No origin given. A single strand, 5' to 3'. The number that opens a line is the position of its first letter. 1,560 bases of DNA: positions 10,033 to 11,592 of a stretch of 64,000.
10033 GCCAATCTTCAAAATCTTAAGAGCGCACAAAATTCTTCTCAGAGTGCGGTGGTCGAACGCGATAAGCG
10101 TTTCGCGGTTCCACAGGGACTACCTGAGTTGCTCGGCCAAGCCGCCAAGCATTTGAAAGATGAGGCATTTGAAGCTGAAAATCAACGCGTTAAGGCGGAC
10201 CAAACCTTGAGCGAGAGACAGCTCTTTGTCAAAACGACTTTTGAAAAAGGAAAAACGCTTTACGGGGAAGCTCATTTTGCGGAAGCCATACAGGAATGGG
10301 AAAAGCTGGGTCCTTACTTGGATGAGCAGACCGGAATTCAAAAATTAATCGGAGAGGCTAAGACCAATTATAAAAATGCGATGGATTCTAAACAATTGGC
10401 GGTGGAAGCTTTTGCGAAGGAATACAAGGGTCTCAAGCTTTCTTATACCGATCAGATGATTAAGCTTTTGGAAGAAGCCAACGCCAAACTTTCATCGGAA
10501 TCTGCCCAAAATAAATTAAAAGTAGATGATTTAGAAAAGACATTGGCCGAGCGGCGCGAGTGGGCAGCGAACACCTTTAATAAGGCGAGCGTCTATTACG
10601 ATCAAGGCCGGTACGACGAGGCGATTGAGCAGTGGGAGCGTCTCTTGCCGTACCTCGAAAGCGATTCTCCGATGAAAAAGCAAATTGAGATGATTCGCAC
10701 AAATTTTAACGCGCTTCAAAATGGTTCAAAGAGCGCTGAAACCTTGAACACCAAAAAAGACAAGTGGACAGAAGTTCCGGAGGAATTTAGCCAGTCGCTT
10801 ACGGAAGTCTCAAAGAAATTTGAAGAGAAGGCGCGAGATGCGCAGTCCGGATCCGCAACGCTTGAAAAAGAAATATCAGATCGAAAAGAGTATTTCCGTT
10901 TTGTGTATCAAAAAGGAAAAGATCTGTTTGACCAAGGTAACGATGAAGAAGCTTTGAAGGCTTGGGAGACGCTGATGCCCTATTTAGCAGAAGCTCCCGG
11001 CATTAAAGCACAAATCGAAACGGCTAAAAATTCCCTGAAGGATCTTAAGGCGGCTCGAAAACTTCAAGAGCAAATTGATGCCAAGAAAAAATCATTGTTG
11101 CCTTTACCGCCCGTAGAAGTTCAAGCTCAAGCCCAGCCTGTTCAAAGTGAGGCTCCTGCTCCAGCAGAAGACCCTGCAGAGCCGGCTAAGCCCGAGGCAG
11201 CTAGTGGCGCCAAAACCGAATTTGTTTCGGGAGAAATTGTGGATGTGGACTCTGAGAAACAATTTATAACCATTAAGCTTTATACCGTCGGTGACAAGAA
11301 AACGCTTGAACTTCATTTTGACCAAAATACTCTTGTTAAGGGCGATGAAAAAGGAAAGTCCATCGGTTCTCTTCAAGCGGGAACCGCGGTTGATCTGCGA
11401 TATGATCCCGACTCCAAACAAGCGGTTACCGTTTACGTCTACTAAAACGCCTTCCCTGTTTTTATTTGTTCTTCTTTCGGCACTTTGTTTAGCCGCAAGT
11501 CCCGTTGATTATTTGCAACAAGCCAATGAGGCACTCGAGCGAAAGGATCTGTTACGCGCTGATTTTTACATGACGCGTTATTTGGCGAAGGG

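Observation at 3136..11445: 2792-aa secreted protein made of ~24 tandem 115-140-aa helical repeats with a strictly conserved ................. core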

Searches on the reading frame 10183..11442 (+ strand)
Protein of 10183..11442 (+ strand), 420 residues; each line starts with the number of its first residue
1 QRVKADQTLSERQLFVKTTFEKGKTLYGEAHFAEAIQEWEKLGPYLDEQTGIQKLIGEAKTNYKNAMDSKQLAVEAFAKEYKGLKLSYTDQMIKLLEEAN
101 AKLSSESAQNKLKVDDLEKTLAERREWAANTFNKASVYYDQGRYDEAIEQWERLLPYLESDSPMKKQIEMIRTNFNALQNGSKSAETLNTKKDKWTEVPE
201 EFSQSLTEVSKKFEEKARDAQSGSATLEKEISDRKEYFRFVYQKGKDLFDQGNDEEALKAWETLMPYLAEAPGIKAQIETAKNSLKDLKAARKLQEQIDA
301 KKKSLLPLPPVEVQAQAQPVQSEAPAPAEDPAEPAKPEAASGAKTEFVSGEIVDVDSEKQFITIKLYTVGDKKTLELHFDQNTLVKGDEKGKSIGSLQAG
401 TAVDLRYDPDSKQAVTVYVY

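Call 28: find_related_loci(query=A1, collection=genome_contigs, flank=10000)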
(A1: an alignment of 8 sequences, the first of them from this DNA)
Query A1 (420 aa) in genome_contigs; peptide patterns used: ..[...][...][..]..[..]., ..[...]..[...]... (x = any residue, [..] = any of these).
52 stretches matched a pattern; 7 encode a relative of the query (tblastn E <= 1e-3); 7 distinct loci.
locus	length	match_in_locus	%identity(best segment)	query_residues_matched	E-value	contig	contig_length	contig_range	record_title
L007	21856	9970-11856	44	1-420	3e-106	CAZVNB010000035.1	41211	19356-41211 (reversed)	MAG TPA_asm: uncultured Planctomycetia bacterium isolate binchicken_co203_540 genome assembly, contig: k141_2643706, who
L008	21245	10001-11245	39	1-420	2e-90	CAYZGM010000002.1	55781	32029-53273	MAG TPA_asm: uncultured Planctomycetia bacterium isolate binchicken_co248_287 genome assembly, contig: NODE_409_length_5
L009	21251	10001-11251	43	1-420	2e-90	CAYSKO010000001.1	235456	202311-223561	MAG TPA_asm: uncultured Planctomycetia bacterium isolate SRP128246_co1_468 genome assembly, contig: NODE_13_length_23545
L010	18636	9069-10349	38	1-420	1e-89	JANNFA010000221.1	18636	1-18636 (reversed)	MAG: Candidatus Omnitrophota bacterium isolate OTE_75_metabat_350 OTE_75_k141_1125741, whole genome shotgun sequence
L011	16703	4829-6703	39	1-420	8e-90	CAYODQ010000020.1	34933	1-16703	MAG TPA_asm: uncultured Planctomycetia bacterium isolate SRP150892_co2_25 genome assembly, contig: NODE_1498_length_3493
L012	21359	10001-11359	34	1-420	2e-80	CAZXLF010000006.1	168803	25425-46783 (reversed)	MAG TPA_asm: uncultured Planctomycetia bacterium isolate SRP273308_co1_398 genome assembly, contig: NODE_84_length_16880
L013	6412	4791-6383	38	1-309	2e-61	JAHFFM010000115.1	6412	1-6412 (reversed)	MAG: Candidatus Omnitrophota bacterium isolate nzgw292 NODE_24274_length_6413_cov_4.357756, whole genome shotgun sequenc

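Call 65: search_protein_families(library=pfam, proteins=[L007:187-2589:+, L007:2508-4103:+, L008:1215-2873:+, L008:2810-4507:+, L010:1494-3086:+, L012:913-2616:+, L009:132-1424:+, L011:7740-9047:+], max_evalue=0.001)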
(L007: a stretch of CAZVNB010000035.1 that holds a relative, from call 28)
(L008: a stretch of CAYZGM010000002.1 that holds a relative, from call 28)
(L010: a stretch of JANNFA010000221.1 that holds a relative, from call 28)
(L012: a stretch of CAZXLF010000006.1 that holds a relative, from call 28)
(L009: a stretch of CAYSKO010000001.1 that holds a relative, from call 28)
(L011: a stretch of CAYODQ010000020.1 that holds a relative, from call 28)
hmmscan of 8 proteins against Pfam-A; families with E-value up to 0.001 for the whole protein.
L007:187-2589:+ (800 aa): 1 family
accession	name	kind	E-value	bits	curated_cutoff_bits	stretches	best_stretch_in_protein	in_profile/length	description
PF09586.16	YfhO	-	1.4e-28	100.2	28.5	2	698-780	752-835/835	Bacterial membrane protein YfhO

L007:2508-4103:+ (531 aa): 1 family
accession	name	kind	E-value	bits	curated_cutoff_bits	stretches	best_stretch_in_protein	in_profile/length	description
PF05137.18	PilN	-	5.7e-06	26.7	22.8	1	446-526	2-77/78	Fimbrial assembly protein (PilN)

L008:1215-2873:+ (552 aa): 0 families

L008:2810-4507:+ (565 aa): 11 families
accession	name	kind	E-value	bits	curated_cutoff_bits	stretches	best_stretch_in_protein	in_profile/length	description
PF07719.23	TPR_2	-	1.3e-13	50.4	27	1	521-552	2-33/34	Tetratricopeptide repeat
PF00515.34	TPR_1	-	5.6e-13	48.5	27.8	1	521-553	2-34/34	Tetratricopeptide repeat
PF13424.12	TPR_12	-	8.3e-11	42.4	30.1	1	517-550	42-75/77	Tetratricopeptide repeat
PF13432.12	TPR_16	-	1.1e-08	35.8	32.7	0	423-472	1-51/65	Tetratricopeptide repeat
PF13181.12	TPR_8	-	6.2e-08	32.6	25.7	1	521-552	2-33/34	Tetratricopeptide repeat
PF13374.12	TPR_10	-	1.4e-07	31.8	27.5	0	453-481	3-31/42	Tetratricopeptide repeat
PF13176.12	TPR_7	-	5e-06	26.6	27.9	0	524-552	3-33/36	Tetratricopeptide repeat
PF13431.12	TPR_17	-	6.3e-06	26.5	24.4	0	509-539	2-32/34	Tetratricopeptide repeat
PF13414.12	TPR_11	-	2.6e-05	24.2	26.8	0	459-497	1-39/42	TPR repeat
PF14559.12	TPR_19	-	7e-05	23.5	25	0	462-498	1-37/68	Tetratricopeptide repeat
PF13428.12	TPR_14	-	9.7e-05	23.1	23.5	0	526-560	7-41/44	Tetratricopeptide repeat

L010:1494-3086:+ (530 aa): 0 families

L012:913-2616:+ (567 aa): 2 families
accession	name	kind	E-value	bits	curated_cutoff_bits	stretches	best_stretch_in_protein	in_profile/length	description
PF13231.12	PMT_2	-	6.6e-11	43.1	26.1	1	126-230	25-129/160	Dolichyl-phosphate-mannose-protein mannosyltransferase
PF02366.24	PMT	-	3.4e-08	33.8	22.7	1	126-260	86-215/245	Dolichyl-phosphate-mannose-protein mannosyltransferase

L009:132-1424:+ (430 aa): 0 families

L011:7740-9047:+ (435 aa): 1 family
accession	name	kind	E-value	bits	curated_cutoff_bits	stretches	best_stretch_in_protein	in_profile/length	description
PF00909.26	Ammonium_transp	-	9.1e-129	430.1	23.2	1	33-431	1-399/399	Ammonium Transporter Family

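Call 83: search_protein_families(library=pfam, proteins=[L007:4103-4699:+, L007:4696-5196:+, L009:12280-13599:+, L009:13629-14516:+, L009:14132-15382:+, L009:15169-17406:+, L009:17426-18172:+, L009:18905-20161:+, L010:1494-3086:+], max_evalue=0.01)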
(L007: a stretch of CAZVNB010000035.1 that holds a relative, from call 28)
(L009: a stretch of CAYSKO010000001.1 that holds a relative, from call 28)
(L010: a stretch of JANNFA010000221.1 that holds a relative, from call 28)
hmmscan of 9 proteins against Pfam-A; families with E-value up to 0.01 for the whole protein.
L007:4103-4699:+ (198 aa): 1 family
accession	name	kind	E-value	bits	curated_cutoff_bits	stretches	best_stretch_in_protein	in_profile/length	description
PF04350.18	PilO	-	4.2e-05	24.1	22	1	48-192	4-137/145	Pilus assembly protein, PilO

L007:4696-5196:+ (166 aa): 1 family
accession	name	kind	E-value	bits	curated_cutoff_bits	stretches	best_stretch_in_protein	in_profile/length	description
PF16537.11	T2SSB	-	6.1e-06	26.2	28.4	1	115-153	20-59/60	Type II secretion system protein B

L009:12280-13599:+ (439 aa): 4 families
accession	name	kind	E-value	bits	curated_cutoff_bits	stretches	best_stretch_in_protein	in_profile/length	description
PF13416.11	SBP_bac_8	-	5e-37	128.6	27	1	53-379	2-268/279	Bacterial extracellular solute-binding protein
PF01547.30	SBP_bac_1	-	1.7e-31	110.8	26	1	47-356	7-307/307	Bacterial extracellular solute-binding protein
PF13531.11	SBP_bac_11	-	6.9e-07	29.7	25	0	48-93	11-51/227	Bacterial extracellular solute-binding protein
PF13343.11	SBP_bac_6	-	0.0015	18.5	24.6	0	330-373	184-225/245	Bacterial extracellular solute-binding protein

L009:13629-14516:+ (295 aa): 1 family
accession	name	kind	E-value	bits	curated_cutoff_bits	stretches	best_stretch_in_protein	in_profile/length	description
PF00528.27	BPD_transp_1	-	1e-14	55.1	26.4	1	87-288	3-178/184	Binding-protein-dependent transport system inner membrane component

L009:14132-15382:+ (416 aa): 1 family
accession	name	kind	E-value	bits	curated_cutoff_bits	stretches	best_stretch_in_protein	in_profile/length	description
PF00528.27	BPD_transp_1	-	8.6e-17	61.9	26.4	1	225-408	2-181/184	Binding-protein-dependent transport system inner membrane component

L009:15169-17406:+ (745 aa): 4 families
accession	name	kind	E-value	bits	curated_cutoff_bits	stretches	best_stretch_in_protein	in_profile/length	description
PF02836.23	Glyco_hydro_2_C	-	9e-16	58.3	21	1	427-631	37-214/302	Glycosyl hydrolases family 2, TIM barrel domain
PF03198.20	Glyco_hydro_72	-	0.00056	19.7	25.9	1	426-631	54-251/314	Glucanosyltransferase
PF07719.23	TPR_2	-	0.0036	17.8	27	1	230-258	5-33/34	Tetratricopeptide repeat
PF13174.12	TPR_6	-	0.0079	17.2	26.3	0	229-258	3-32/33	Tetratricopeptide repeat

L009:17426-18172:+ (248 aa): 0 families

L009:18905-20161:+ (418 aa): 1 family
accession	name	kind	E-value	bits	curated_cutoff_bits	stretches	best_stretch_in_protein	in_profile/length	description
PF02449.21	Glyco_hydro_42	-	0.00071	19.5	21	0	147-183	103-139/376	Beta-galactosidase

L010:1494-3086:+ (530 aa): 0 families

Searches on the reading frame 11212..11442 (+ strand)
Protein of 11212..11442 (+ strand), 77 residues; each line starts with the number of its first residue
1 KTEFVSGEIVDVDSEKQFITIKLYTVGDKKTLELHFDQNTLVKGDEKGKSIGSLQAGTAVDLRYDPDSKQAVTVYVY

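Call 46: search_protein_families(library=pfam, alignment_id=A5, max_evalue=10)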
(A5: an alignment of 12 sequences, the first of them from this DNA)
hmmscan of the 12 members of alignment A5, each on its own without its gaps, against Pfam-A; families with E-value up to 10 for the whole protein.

A. member 1, seq(77 aa): 1 family
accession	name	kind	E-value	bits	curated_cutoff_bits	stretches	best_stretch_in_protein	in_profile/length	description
PF12158.14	DUF3592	-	0.012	16.7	25.3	1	24-70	29-75/84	Domain of unknown function (DUF3592)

B. families by the number of members that match (of 12 scanned): 18 families
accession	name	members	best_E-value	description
PF18914.6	DUF5666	6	0.0001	Domain of unknown function (DUF5666)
PF12158.14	DUF3592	4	0.012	Domain of unknown function (DUF3592)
PF13753.12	SWM_repeat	4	0.016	Putative flagellar system-associated repeat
PF11604.15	CusF_Ec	3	0.0096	Copper binding periplasmic protein CusF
PF21166.2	LSM12_LSM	2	0.045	LSM12, LSM domain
PF12701.13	LSM14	2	0.076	Scd6-like Sm domain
PF17618.7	SL4P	1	0.0089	Uncharacterized Strongylid L4 protein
PF12969.12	DUF3857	1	0.018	Domain of Unknown Function with PDB structure (DUF3857)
PF09299.17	Mu-transpos_C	1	0.019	Mu transposase, C-terminal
PF07385.18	Lyx_isomer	1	0.042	D-lyxose isomerase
PF04151.21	PPC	1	0.046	Bacterial pre-peptidase C-terminal domain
PF02736.25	Myosin_N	1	0.051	Myosin N-terminal SH3-like domain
PF22708.2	S1CSD-TOTE-1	1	0.064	S1/CSD-like domain 1 of the TOTE conflict systems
PF08345.17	YscJ_FliF_C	1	0.08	Flagellar M-ring protein C-terminal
PF23254.1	KH_PARP14_8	1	0.091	PARP14-like, eighth type I KH domain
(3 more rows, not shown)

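Call 47: search_solved_structures(query=A5, max_evalue=10, show_alignments=2)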
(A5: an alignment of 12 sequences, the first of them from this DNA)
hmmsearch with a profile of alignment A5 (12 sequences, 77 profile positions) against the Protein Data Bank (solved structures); distinct sequences matched with E-value up to 10: 18.
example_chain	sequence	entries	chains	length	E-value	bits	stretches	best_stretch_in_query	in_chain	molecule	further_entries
8bwv_A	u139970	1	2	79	0.19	15.1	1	6-64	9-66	SilF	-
8bwv_B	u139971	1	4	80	0.19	15.1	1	6-64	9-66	SilF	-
5b27_A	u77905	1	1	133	0.28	14.6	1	12-62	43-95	Fatty acid-binding protein, heart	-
5b29_A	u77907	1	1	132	0.29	14.5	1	12-62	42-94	Fatty acid-binding protein, heart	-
5b28_A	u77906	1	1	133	0.29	14.5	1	12-62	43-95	Fatty acid-binding protein, heart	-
1g5w_A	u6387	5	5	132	0.29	14.5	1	12-62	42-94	FATTY ACID-BINDING PROTEIN | MUSCLE FATTY ACID BINDING PROTEIN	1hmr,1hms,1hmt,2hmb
9lvq_A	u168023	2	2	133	0.29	14.5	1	12-62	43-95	Fatty acid-binding protein, heart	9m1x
3wvm_A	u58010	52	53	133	0.29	14.5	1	12-62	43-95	Fatty acid-binding protein, heart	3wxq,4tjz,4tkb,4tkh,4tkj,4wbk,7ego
7v2g_A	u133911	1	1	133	0.3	14.5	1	12-62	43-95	Fatty acid-binding protein, heart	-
5ce4_A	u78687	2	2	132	0.3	14.5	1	12-62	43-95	Fatty acid-binding protein, heart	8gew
5hz9_A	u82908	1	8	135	0.3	14.5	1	12-62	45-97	Fatty acid-binding protein, heart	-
6aq1_A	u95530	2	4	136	0.31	14.4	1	12-62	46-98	Fatty acid-binding protein, heart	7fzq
3wbg_A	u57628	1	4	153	0.42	14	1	12-62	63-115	Fatty acid-binding protein, heart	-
8bbz_AAA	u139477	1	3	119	0.43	14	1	6-64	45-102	SilF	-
8bhu_AAA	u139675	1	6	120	0.43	14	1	6-64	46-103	SilF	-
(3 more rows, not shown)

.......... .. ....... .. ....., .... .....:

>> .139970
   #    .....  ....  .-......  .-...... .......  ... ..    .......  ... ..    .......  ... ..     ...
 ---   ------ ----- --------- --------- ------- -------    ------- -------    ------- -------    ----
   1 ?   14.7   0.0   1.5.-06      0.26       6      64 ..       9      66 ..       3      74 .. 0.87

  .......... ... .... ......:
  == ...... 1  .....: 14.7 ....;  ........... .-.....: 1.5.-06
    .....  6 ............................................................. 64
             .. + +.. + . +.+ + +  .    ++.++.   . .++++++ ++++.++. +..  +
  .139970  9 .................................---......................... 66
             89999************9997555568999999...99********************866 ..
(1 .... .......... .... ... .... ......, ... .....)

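Call 78: search_protein_families(library=ncbifam, proteins=[window:11212-11442:+], max_evalue=0.1)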
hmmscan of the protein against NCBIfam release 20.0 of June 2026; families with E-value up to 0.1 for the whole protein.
window:11212-11442:+ (77 aa): 1 family
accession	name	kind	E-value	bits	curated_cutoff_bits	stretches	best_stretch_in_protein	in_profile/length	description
NF011236.0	PRK14643.1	equivalog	0.073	13.3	182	1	5-41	121-157/164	ribosome maturation factor RimP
